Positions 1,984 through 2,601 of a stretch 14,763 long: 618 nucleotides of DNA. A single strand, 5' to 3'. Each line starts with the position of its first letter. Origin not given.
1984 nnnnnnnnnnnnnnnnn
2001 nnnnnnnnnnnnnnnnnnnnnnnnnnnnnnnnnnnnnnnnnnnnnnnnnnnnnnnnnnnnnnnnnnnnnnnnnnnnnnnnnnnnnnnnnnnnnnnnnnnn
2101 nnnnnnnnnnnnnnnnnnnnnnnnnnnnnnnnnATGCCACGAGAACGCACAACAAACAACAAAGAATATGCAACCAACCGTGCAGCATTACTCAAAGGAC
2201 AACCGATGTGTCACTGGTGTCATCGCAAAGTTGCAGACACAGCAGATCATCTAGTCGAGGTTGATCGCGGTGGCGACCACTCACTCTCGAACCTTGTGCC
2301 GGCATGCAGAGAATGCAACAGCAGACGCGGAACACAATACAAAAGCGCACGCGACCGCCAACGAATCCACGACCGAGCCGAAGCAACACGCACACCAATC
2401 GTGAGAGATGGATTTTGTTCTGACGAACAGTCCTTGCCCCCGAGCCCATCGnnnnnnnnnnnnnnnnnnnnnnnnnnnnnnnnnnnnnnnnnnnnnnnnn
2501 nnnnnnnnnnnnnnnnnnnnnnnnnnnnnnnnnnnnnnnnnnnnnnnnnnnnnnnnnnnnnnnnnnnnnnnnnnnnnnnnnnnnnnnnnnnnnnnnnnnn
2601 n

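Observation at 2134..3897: HNH endonuclease fused in-frame to the large terminase, with no small terminase gene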

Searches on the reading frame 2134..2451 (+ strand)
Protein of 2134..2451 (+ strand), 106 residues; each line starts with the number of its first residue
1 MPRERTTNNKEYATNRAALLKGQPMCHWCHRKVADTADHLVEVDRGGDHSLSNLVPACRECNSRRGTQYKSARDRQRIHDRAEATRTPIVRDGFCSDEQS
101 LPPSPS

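Call 36: find_related_loci(query=A2, collection=viral_contigs, flank=10000)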
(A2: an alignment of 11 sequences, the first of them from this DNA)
Query A2 (87 aa) in viral_contigs; peptide patterns used: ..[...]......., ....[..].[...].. (x = any residue, [..] = any of these).
600 stretches matched a pattern (row limit reached: there are more); 527 encode a relative of the query (tblastn E <= 1e-3); the best 80 are kept; 80 distinct loci.
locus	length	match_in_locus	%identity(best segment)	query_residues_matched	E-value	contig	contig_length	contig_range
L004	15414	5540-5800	99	1-87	5e-58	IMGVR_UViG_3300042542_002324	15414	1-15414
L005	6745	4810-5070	99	1-87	3e-58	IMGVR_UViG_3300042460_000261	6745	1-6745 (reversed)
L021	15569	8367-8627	99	1-87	8e-58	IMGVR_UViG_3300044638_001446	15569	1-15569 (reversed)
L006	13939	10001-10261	99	1-87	1e-57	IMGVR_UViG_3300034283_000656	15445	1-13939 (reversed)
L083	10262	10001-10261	95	1-87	4e-54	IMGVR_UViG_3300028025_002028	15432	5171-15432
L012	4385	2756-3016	90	1-87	6e-52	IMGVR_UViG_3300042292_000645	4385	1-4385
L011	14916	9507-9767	89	1-87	9e-51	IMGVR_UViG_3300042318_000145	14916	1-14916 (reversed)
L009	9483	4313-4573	89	1-87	2e-50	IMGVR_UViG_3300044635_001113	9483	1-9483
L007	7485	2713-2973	87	1-87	5e-50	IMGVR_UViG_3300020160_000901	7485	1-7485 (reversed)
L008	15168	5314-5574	86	1-87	2e-49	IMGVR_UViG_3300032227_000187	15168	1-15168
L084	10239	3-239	91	9-87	3e-47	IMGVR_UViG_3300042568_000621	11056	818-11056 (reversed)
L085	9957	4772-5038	57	1-85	4e-28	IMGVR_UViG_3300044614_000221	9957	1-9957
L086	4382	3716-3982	57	1-85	7e-28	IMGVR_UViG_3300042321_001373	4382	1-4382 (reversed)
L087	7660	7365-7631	57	1-85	1e-27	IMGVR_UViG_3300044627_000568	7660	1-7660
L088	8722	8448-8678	60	8-85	1e-27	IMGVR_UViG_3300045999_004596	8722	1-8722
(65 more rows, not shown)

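Call 44: search_dna_similar(query=window:2134-2451:+, collection=phages, mode=protein, max_rows=40, max_evalue=0.001)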
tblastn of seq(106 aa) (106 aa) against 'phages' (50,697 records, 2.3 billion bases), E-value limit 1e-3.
Records with a match: 97; places in all: 97; records where one place covers at least 80% of the query: 0.
Best place of each record, by identity: <60% 97.
By first word of the organism name: Mycobacterium 40; Gordonia 24; Microbacterium 14; Bordetella 8; Rhodococcus 4; Curtobacterium 2; Streptococcus 2; Bacteriophage 1; uncultured 1; Synechococcus 1.
By host as written in the record: Mycobacterium smegmatis mc2 155 26; Gordonia terrae 3612 10; Bordetella avium 8; Gordonia neofelifaecis NRRL 59395 5; Microbacterium foliorum NRRL B-24224 5; Mycobacterium smegmatis mc#155 5; Mycobacterium smegmatis mc2155 5; Microbacterium foliorum NRRL B-24224-SEA 3; and 21 more.
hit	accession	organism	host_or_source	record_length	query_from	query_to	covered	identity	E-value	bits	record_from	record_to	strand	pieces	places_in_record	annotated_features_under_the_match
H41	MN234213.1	Gordonia phage Schiebs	Gordonia rubripertincta NRRL B-16540 SEA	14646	25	103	75%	43.0%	4e-6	49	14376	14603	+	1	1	25: HNH endonuclease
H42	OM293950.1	Bordetella phage vB_BaM-IFTN1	Bordetella avium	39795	5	82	74%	37.0%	2e-4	44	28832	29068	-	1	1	HNH endonuclease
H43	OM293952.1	Bordetella phage vB_BaM-IFTN3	Bordetella avium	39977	5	82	74%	37.0%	2e-4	44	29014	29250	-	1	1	HNH endonuclease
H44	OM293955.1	Bordetella phage vB_BaM-IFTN6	Bordetella avium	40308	5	82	74%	37.0%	2e-4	44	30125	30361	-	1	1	HNH endonuclease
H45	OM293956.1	Bordetella phage vB_BaM-IFTN7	Bordetella avium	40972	5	82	74%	37.0%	2e-4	44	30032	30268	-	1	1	HNH endonuclease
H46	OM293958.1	Bordetella phage vB_BaM-IFTN9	Bordetella avium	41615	5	82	74%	37.0%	2e-4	44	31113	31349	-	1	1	HNH endonuclease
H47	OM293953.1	Bordetella phage vB_BaM-IFTN4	Bordetella avium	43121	5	82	74%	37.0%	2e-4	44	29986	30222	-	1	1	HNH endonuclease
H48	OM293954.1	Bordetella phage vB_BaM-IFTN5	Bordetella avium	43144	5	82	74%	37.0%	2e-4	44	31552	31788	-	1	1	HNH endonuclease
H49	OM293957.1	Bordetella phage vB_BaM-IFTN8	Bordetella avium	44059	5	82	74%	37.0%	2e-4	44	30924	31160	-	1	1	HNH endonuclease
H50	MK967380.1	Rhodococcus phage Sleepyhead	Rhodococcus erythropolis NRRL B-1574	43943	7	75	65%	39.2%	2e-9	59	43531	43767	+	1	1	67: HNH endonuclease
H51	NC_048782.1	Rhodococcus phage Sleepyhead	Rhodococcus erythropolis NRRL B-1574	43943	7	75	65%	39.2%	2e-9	59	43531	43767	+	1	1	67: HNH endonuclease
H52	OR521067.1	Gordonia phage Rahul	Gordonia rubripertincta Grub38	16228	11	66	53%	43.5%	2e-5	47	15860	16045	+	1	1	26: HNH endonuclease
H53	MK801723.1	Gordonia phage Coeur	Gordonia terrae 3612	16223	11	66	53%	43.5%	2e-5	47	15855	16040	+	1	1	26: HNH endonuclease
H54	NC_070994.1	Gordonia phage Coeur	Gordonia terrae 3612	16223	11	66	53%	43.5%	2e-5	47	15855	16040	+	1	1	26: HNH endonuclease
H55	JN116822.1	Rhodococcus phage RRH1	Rhodococcus rhodochrous str. Rrho39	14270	25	66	40%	57.1%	2e-6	50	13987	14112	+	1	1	HNH endonuclease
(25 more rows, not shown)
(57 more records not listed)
